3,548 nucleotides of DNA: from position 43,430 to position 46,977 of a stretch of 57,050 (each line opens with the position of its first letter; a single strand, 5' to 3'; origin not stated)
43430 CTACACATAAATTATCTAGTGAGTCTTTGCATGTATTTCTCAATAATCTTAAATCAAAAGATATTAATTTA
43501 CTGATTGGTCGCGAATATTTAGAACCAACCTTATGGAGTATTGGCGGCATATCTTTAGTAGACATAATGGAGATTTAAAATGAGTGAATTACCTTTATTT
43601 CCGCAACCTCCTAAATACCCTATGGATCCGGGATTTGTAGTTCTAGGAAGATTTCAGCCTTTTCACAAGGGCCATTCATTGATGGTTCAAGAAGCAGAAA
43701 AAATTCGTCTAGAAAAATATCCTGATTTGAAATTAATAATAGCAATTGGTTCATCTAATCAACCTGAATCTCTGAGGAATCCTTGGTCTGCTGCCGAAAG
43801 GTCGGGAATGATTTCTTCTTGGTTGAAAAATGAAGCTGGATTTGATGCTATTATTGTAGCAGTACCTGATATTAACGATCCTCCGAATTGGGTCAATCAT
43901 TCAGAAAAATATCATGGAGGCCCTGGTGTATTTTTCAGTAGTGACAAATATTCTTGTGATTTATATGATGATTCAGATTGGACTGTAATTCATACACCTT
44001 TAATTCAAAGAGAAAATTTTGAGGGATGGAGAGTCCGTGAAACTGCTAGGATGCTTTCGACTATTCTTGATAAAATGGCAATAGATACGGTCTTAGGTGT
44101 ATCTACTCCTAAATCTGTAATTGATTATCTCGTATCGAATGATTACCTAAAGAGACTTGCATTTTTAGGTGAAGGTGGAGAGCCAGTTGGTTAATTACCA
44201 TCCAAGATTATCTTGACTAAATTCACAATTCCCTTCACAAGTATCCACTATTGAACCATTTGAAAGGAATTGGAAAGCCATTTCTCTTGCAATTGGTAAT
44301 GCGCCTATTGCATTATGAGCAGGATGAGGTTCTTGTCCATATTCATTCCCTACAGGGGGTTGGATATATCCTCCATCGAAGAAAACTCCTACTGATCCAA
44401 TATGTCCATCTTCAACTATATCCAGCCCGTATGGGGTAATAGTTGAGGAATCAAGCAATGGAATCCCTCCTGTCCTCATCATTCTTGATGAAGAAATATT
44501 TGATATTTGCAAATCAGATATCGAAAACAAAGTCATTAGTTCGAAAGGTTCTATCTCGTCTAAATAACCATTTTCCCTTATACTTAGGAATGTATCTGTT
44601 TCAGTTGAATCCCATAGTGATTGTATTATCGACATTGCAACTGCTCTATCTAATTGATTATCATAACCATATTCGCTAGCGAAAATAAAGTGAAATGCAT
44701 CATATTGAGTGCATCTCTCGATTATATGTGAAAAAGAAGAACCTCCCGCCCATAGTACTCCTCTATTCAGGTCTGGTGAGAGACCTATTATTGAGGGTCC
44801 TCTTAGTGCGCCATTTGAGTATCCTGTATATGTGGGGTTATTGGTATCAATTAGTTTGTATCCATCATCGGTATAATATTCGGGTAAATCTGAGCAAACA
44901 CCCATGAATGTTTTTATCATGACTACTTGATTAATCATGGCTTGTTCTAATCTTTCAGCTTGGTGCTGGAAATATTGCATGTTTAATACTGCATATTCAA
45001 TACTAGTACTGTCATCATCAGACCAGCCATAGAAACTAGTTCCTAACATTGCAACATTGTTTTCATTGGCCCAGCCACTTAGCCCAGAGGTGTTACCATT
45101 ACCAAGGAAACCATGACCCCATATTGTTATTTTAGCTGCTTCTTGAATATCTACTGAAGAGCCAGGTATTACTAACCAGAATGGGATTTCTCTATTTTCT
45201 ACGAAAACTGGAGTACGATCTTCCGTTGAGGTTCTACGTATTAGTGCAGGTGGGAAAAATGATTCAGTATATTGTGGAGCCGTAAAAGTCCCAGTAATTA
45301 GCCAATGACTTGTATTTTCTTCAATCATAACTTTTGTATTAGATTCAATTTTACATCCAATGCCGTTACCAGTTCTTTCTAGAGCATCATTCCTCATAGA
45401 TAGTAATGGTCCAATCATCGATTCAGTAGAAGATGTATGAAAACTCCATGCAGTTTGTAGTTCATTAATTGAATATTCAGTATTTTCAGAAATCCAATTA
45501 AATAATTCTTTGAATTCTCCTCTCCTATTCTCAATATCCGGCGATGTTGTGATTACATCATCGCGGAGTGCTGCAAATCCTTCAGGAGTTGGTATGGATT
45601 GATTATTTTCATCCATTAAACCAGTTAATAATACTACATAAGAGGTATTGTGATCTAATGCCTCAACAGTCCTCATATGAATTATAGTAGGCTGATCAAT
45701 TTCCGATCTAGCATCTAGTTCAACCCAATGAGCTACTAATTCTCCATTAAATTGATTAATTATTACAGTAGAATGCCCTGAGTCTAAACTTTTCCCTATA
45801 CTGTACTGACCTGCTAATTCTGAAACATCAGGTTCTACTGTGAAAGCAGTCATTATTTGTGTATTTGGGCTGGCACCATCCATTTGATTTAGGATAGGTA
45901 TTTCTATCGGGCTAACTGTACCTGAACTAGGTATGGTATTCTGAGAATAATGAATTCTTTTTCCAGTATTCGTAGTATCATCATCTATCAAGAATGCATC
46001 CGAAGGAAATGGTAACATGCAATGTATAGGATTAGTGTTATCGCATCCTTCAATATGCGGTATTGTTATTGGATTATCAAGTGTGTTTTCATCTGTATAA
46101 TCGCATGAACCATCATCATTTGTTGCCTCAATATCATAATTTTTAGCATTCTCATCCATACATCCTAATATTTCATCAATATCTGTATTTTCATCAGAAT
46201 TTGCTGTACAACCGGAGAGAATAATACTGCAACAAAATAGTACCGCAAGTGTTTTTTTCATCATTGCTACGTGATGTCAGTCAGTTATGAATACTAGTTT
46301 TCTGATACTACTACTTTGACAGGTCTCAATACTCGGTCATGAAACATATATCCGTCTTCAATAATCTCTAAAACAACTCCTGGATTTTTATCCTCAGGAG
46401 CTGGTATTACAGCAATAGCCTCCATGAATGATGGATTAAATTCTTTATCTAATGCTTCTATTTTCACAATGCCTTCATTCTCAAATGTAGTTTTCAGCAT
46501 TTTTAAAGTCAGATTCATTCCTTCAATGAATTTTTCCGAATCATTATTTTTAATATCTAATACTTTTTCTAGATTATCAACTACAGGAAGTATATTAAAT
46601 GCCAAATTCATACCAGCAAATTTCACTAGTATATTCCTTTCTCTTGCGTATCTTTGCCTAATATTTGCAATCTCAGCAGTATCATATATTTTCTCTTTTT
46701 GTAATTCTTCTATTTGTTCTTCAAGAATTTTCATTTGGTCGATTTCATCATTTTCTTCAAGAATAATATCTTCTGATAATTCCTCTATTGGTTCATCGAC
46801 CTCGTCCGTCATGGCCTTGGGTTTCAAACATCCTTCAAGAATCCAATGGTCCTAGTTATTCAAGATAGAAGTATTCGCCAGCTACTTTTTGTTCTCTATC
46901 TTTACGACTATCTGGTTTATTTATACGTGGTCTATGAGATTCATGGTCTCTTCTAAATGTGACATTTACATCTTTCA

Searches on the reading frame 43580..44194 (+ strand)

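Call 76: search_protein_families(library=pfam, proteins=[window:43580-44194:+], max_evalue=0.001)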
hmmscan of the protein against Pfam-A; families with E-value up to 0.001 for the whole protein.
window:43580-44194:+ (204 aa): 1 family
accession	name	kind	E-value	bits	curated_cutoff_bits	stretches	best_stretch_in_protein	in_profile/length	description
PF01467.32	CTP_transf_like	-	1.1e-08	35.9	21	1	21-85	2-61/133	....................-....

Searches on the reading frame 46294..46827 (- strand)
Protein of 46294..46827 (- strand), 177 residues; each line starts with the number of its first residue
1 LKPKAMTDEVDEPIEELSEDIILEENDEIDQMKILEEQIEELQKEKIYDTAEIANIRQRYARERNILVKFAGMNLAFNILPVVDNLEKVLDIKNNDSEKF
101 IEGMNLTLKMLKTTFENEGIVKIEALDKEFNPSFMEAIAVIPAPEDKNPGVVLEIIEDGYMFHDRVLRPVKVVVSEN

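Call 76: search_protein_families(library=pfam, proteins=[window:46294-46827:-], max_evalue=0.001)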
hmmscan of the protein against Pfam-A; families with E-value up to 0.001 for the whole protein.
window:46294-46827:- (177 aa): 1 family
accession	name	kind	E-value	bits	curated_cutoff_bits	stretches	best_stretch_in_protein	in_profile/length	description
PF01025.24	GrpE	-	1.7e-40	138.8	25.8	1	29-176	17-165/165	GrpE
